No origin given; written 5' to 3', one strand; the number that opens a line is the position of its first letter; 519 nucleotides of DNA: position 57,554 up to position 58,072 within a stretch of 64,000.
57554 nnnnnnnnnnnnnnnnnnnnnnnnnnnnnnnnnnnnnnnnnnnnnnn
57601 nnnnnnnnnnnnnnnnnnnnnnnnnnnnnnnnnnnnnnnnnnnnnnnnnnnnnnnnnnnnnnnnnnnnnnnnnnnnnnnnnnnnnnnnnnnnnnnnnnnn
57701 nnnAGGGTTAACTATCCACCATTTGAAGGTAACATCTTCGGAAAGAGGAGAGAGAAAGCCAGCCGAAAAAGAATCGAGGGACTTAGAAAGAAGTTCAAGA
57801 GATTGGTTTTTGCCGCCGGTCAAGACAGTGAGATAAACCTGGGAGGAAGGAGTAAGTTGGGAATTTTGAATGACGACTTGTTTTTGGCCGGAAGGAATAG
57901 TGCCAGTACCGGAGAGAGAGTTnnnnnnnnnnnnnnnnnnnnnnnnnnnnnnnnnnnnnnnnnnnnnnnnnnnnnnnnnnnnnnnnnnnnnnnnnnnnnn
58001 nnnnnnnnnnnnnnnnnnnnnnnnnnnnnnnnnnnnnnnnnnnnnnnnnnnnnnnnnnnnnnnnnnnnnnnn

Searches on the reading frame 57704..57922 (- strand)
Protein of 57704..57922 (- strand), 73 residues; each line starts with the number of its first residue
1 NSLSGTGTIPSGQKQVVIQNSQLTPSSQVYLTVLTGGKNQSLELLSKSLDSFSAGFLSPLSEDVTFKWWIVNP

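Call 10: find_homologous_proteins(query=A1, max_evalue=0.01)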
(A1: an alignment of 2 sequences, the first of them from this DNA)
Query A1 (2 sequences) (73 aa, profile of the alignment): 6 proteins with E <= 0.01 among 13 candidates.
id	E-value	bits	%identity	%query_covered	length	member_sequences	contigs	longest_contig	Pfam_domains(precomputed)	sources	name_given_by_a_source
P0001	4.4e-26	108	41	95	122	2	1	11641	PF24146.3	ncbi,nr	ncbi:hypothetical protein KBB92_02310, partial [Candidatus Shapirobacteria bacterium]|nr:hypothetica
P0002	2.6e-23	100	54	99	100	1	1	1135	-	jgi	-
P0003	3.6e-23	99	54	99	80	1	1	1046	-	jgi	jgi:hypothetical protein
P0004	9.2e-22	95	57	99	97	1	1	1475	-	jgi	jgi:arginine/ornithine N-succinyltransferase beta subunit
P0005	3.9e-16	77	41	60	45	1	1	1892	-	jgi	jgi:hypothetical protein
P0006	8.4e-16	76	51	78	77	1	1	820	-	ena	-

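Call 14: search_solved_structures(query=A2, max_evalue=10, show_alignments=3)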
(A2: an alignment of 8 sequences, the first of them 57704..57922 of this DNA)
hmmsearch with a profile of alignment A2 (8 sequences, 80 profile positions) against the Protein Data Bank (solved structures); distinct sequences matched with E-value up to 10: 11.
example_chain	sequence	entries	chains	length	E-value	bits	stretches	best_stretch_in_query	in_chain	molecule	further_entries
2wb3_A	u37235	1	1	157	0.31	14.3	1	32-63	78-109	HYALURONIDASE-PHAGE ASSOCIATED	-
6wv2_A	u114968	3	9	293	0.31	14.2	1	32-64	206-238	Hyaluronan Lyase | Hyaluronoglucosaminidase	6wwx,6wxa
6x3m_A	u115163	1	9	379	0.52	13.5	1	32-64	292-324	Hyaluronoglucosaminidase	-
1d5t_A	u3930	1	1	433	1.4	12.2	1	16-49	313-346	GUANINE NUCLEOTIDE DISSOCIATION INHIBITOR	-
1gnd_A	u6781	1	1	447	1.4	12.2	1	16-49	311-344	GUANINE NUCLEOTIDE DISSOCIATION INHIBITOR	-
1lv0_A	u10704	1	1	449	1.4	12.2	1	16-49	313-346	RAB GDP disossociation inhibitor alpha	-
3cph_G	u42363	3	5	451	1.4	12.1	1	17-47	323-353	Rab GDP-dissociation inhibitor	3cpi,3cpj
1ukv_G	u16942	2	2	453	1.5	12.1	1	17-47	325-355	Secretory pathway GDP dissociation inhibitor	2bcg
7eea_A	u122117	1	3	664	2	11.6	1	9-67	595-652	Short-tailed cyanophage tailspike receptor-binding domain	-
7zjj_A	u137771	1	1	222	2.5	11.4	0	50-73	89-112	CspZ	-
1m8n_A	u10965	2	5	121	5.6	10.2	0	33-57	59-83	Antifreeze protein isoform 501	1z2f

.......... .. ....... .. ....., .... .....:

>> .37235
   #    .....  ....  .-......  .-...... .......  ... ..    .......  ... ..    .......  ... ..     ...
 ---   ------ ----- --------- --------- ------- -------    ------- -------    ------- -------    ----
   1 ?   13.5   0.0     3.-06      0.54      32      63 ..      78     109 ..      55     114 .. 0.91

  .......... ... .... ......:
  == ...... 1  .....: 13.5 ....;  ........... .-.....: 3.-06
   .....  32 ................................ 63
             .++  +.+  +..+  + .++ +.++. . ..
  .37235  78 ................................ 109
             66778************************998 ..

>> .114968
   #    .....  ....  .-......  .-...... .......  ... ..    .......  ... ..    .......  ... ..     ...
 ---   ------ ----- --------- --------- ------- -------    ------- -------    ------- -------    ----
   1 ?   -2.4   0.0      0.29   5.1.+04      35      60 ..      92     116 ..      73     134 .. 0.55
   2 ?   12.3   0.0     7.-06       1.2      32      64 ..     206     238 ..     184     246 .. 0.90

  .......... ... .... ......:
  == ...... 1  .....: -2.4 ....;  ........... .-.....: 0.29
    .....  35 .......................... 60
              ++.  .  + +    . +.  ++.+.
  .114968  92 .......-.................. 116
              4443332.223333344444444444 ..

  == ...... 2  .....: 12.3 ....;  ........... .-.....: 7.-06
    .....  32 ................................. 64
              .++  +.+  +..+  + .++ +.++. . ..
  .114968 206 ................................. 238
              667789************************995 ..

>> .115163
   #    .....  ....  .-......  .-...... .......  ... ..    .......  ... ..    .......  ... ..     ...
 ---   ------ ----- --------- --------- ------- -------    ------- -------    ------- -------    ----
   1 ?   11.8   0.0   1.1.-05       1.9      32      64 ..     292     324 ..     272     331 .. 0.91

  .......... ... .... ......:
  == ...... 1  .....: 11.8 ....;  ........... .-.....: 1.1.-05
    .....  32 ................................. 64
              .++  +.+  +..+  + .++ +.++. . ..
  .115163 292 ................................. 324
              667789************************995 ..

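Call 15: search_protein_families(library=pfam, alignment_id=A2, max_evalue=1)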
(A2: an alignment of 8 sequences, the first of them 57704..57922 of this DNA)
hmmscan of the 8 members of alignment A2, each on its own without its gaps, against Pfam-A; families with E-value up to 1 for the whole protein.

A. member 1, window:57704-57922:- (73 aa): 1 family
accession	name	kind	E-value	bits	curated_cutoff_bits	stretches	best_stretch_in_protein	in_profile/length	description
PF24146.1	K1-lyase_C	-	0.12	13.3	27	1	2-40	2-38/70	K1 capsule-specific polysaccharide lyase, C-terminal domain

B. families by the number of members that match (of 8 scanned): 7 families
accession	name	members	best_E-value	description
PF24146.1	K1-lyase_C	5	5.2e-08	K1 capsule-specific polysaccharide lyase, C-terminal domain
PF22673.2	MCP-like_PDC_1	1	0.00071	Methyl-accepting chemotaxis protein-like, first PDC sensor domain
PF15975.10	Flot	1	0.0083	Flotillin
PF22753.2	Ape1_N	1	0.0093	Peptidoglycan O-acetylesterase, N-terminal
PF03162.18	Y_phosphatase2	1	0.069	Tyrosine phosphatase family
PF15352.11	K1377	1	0.11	Susceptibility to monomelic amyotrophy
PF23720.1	DUF7161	1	0.14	Family of unknown function (DUF7161)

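Call 20: search_protein_representatives(alignment_id=A2)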
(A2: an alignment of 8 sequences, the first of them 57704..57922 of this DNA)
Query: 8 sequences, 80 profile positions. Proteins with E-value up to 0.001 (for the whole library): 1839; up to 1e-10: 660; up to 1e-30: 4. The best 150 are listed.
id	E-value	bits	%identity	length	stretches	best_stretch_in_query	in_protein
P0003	7.6e-36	138.0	-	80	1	2-80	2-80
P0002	4.8e-35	135.5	-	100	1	2-80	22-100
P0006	1.3e-33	130.9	-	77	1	4-80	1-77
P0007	2.4e-33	130.0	-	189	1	2-80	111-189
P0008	1.2e-30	121.4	-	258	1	5-80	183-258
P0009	1.5e-29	117.9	-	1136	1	5-80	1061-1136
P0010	5.5e-29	116.0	-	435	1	2-80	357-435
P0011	2.3e-28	114.0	-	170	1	4-80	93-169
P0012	6.7e-28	112.6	-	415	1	4-80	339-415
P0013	9.5e-28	112.1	-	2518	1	3-80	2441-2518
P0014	1.2e-26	108.5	-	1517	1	6-80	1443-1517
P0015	1.3e-26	108.4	-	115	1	4-80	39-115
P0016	1.8e-26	108.0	-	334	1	2-80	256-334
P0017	2.0e-26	107.8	-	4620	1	3-80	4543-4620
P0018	2.2e-25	104.5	-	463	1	2-79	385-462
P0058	2.6e-19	85.1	-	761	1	5-79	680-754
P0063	4.7e-19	84.2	-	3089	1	5-79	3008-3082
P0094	4.3e-18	81.2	-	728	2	3-56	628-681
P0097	4.5e-18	81.1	-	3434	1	6-80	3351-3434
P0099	5.6e-18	80.8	-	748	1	3-80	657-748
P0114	1.5e-17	79.4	-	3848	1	5-79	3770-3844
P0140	6.7e-17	77.3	-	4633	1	5-79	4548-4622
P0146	8.0e-17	77.1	-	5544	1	6-79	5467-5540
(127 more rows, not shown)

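Call 21: predict_structure(alignment_id=A2)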
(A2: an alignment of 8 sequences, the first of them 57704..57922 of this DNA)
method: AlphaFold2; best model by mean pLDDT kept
length: 73 residues; sequences in the alignment: 8
mean_pLDDT: 93.7   pTM: 0.78
mean pLDDT of the five models: 93.7, 93.3, 93.3, 92.5, 92.5
residues with pLDDT >= 90: 64; 70-90: 8; 50-70: 1; < 50: 0
segments of 3 or more residues with pLDDT < 50: none
pLDDT, mean of each block of 10 residues (from residue 1): 92 96 93 92 94 95 96 87
secondary structure, 60 per line:
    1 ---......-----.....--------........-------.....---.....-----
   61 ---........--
elements in order: E4-9 E15-19 E28-35 E43-47 E51-55 E64-71

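Call 25: fold_search(model_id=the predicted structure, library=pdb)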
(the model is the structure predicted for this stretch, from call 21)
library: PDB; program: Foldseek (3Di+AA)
matches with E <= 10: 432; with E <= 0.001: 0
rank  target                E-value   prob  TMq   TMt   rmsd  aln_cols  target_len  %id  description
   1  7eea_C                8.1e-03  1.00  0.70  0.09   2.2        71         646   17  Cyanophage Pam1 tailspike receptor-binding domain (released 2021-10-20)
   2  7eea_B                9.6e-03  1.00  0.70  0.09   2.3        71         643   18  Cyanophage Pam1 tailspike receptor-binding domain (released 2021-10-20)
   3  7eea_A                2.7e-02  1.00  0.69  0.09   2.4        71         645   18  Cyanophage Pam1 tailspike receptor-binding domain (released 2021-10-20)
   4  9k4a_A                5.4e-02  1.00  0.73  0.09   2.7        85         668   19  Cryo-EM structure of depolymerase S2-4 from Klebsiella phage K64-1 (released 2026-03-25)
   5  4urr_B                7.9e-02  0.99  0.54  0.11   3.3        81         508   14  Tailspike protein of Sf6 bacteriophage bound to Shigella flexneri O- antigen octasaccharide fragment (released 2015-07-15)
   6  4urr_A                7.9e-02  0.99  0.53  0.11   3.3        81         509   14  Tailspike protein of Sf6 bacteriophage bound to Shigella flexneri O- antigen octasaccharide fragment (released 2015-07-15)
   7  2vbe                  1.0e-01  0.98  0.51  0.11   4.2        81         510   12  Tailspike protein of bacteriophage Sf6 (released 2008-04-22)
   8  2vbm_A                1.4e-01  0.97  0.51  0.11   4.2        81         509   12  Tailspike protein of bacteriophage Sf6 complexed with tetrasaccharide (released 2008-04-22)
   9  4odl_A                1.5e-01  0.57  0.36  0.20  16.3        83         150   12  Structure of SlyD from Thermus thermophilus in complex with S2 peptide (released 2015-01-14)
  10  4odm_C                1.7e-01  0.47  0.34  0.19  16.2        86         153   12  Structure of SlyD from Thermus thermophilus in complex with S2-W23A peptide (released 2015-01-14)
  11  2vbk                  1.8e-01  0.97  0.53  0.11   3.3        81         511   14  NATIVE TAILSPIKE PROTEIN OF BACTERIOPHAGE SF6 (released 2008-04-01)
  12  4odm_A                1.9e-01  0.57  0.37  0.20  16.1        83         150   12  Structure of SlyD from Thermus thermophilus in complex with S2-W23A peptide (released 2015-01-14)
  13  9efk_AE               2.0e-01  0.92  0.53  0.28   5.8        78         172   13  Cryo-EM structure of the portal-tail complex of LME-1 phage (released 2025-04-16)
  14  6ct8                  2.1e-01  0.98  0.62  0.22   3.5        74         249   11  Selenomethionine structure of N-truncated R2-type pyocin tail fiber at 2.6 angstrom resolution (released 2019-02-20)
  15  4odo_B                2.1e-01  0.44  0.34  0.19  16.1        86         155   12  Structure of SlyD from Thermus thermophilus in complex with FK506 (released 2015-01-14)
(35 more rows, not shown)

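Call 35: search_protein_families(library=pfam, alignment_id=A4, max_evalue=0.001)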
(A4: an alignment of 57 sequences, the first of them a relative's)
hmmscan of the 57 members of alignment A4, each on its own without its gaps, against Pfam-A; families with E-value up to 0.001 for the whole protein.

A. member 1, P0009 (1136 aa): 1 family
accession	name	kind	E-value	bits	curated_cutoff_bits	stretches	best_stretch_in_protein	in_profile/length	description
PF13884.11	Peptidase_S74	-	2.9e-10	40.7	22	1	656-720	1-57/58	Chaperone of endosialidase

B. families by the number of members that match (of 57 scanned): 10 families
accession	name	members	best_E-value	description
PF13884.11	Peptidase_S74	13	5.7e-17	Chaperone of endosialidase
PF24146.1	K1-lyase_C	10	1.4e-09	K1 capsule-specific polysaccharide lyase, C-terminal domain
PF04519.19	Bactofilin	7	1e-07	Polymer-forming cytoskeletal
PF14890.11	Intein_splicing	4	1.5e-11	Intein splicing domain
PF13385.13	Laminin_G_3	3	1.1e-21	Concanavalin A-like lectin/glucanases superfamily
PF01839.29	FG-GAP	2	6.4e-25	FG-GAP repeat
PF13517.12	FG-GAP_3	1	3.5e-54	FG-GAP-like repeat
PF02899.23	Phage_int_SAM_1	1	2.9e-05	Phage integrase, N-terminal SAM-like domain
PF16743.10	PliI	1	3.1e-05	Periplasmic lysozyme inhibitor of I-type lysozyme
PF11962.13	Peptidase_G2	1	0.00032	Peptidase_G2, IMC autoproteolytic cleavage domain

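Call 37: find_related_loci(query=A2, collection=viral_contigs, flank=8000)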
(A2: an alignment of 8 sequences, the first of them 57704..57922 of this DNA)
Query A2 (73 aa) in viral_contigs; peptide patterns used: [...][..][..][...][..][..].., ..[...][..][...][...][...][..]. (x = any residue, [..] = any of these).
178 stretches matched a pattern, but none encodes a relative of the query by tblastn (E <= 1e-3).

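Call 54: list_cluster_members(proteins=[P0013, P0017, P0058, P0063, P0097, P0099, P0114, P0146, P0140, P0094])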
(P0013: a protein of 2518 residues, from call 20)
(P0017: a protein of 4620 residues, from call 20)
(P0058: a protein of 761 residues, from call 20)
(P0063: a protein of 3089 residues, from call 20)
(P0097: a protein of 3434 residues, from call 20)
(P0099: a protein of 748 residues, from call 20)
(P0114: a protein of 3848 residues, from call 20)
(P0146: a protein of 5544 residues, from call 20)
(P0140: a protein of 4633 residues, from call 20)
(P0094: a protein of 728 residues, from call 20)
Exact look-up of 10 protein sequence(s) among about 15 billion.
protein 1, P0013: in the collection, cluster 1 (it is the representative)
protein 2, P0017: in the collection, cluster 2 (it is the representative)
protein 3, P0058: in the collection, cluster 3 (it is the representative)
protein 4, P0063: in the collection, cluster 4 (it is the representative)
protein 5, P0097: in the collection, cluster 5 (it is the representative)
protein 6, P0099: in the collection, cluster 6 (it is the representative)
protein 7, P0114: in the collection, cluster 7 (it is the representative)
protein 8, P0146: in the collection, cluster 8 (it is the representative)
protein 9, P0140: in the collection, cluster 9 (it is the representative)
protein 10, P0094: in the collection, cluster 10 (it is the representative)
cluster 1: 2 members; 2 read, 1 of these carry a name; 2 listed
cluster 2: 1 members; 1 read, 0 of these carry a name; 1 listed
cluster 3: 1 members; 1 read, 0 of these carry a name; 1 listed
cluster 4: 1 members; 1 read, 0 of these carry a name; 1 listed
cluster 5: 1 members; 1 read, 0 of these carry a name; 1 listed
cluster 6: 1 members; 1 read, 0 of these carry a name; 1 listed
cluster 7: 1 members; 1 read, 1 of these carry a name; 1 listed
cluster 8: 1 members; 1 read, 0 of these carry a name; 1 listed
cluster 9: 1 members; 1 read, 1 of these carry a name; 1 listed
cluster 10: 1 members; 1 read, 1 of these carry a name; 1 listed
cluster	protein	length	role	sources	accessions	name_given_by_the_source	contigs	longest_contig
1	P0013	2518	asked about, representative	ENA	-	-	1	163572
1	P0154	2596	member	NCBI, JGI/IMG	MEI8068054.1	MAG: tail fiber domain-containing protein [Candidatus Shapirobacteria bacterium]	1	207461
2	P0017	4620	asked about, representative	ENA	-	-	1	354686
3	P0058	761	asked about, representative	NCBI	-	-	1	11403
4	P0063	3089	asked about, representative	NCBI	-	-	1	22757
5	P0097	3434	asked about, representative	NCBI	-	-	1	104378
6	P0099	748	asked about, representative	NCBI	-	-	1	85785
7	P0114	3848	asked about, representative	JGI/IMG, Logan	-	hypothetical protein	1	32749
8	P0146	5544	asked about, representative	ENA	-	-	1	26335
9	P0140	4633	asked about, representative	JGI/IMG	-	site-specific recombinase XerD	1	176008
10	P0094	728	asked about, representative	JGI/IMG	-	cytoskeletal protein CcmA (bactofilin family)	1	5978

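Call 56: find_homologous_proteins(query=A7, max_evalue=0.001)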
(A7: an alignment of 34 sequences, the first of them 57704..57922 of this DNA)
Query A7 (34 sequences) (73 aa, profile of the alignment): 78 proteins with E <= 0.001 among 406 candidates.
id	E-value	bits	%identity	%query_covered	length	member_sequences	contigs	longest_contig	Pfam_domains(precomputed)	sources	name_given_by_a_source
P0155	2.7e-28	115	34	97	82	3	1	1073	-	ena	-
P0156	3.8e-28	115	32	97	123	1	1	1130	-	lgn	-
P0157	2.3e-27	112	37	97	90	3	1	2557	-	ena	-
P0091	2.8e-27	112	39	97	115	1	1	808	-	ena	-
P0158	6.3e-27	111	32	97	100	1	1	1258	-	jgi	jgi:hypothetical protein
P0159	1.1e-26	110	38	97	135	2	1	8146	-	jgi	jgi:hypothetical protein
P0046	2.6e-26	109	34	93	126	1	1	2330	-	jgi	-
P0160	2.7e-26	109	31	97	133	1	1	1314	-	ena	-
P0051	5.3e-26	108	34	97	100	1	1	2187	-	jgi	-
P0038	6.4e-26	108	41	99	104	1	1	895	PF24146.3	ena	-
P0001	6.7e-26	108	41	95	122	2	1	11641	PF24146.3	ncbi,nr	ncbi:hypothetical protein KBB92_02310, partial [Candidatus Shapirobacteria bacterium]|nr:hypothetica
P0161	7.3e-26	107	24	99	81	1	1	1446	-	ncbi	-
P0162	7.6e-26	107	40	93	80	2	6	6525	-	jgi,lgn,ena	jgi:hypothetical protein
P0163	8.9e-26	107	27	99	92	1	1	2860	-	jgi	-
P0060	1.4e-24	103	38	99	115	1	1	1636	-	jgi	jgi:hypothetical protein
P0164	1.5e-24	103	36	93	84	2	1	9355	PF24146.3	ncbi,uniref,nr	ncbi:MAG: hypothetical protein UW22_C0065G0002 [Candidatus Gottesmanbacteria bacterium GW2011_GWB1_4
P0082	1.2e-23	100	36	99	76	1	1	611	PF24146.3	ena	-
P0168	2.7e-23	99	33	93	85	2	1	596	PF24146.3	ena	-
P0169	6.5e-23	98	32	97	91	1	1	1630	PF24146.3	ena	-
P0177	3.5e-21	92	32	97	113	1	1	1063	PF24146.3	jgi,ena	-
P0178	7.1e-21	91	37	90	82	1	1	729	PF24146.3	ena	-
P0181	1.7e-19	87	38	93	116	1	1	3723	PF24146.3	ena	-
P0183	1.8e-19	87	38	78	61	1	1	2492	PF24146.3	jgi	jgi:hypothetical protein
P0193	6.6e-16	76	36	95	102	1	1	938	PF24146.3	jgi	jgi:hypothetical protein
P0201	1.3e-13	68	33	93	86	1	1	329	PF24146.3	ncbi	-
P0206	1.2e-11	62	34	93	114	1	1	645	PF24146.3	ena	-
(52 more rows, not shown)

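Call 64: search_protein_families(library=phrogs, proteins=[P0009, P0099], max_evalue=0.01)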
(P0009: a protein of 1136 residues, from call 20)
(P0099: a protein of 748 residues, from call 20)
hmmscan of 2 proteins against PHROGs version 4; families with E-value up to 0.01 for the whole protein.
P0009 (1136 aa): 9 families
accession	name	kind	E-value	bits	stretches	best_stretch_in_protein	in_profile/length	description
phrog_9942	-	tail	8e-30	104.6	3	139-314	578-747/1178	tail fiber protein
phrog_5668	-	tail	3.6e-18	65.8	1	652-756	1462-1554/1567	tail fiber protein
phrog_18345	-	tail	1.5e-12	47.7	2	189-403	415-614/956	tail fiber protein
phrog_7841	-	unknown function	1.4e-10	41.8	1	704-757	432-485/489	-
phrog_1699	-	tail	4.2e-10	39.8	1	141-757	498-988/1000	long tail fiber protein distal subunit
phrog_1210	-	other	4.8e-09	35.2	1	704-757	2256-2309/2313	PblB-type receptor binding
phrog_1330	-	tail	0.00024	20.1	1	515-757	1079-1344/1361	tail protein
phrog_28992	-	unknown function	0.00056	20.2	1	700-751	280-327/343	-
phrog_33119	-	tail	0.0008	19.1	1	653-757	545-631/643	long tail fiber protein distal subunit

P0099 (748 aa): 0 families
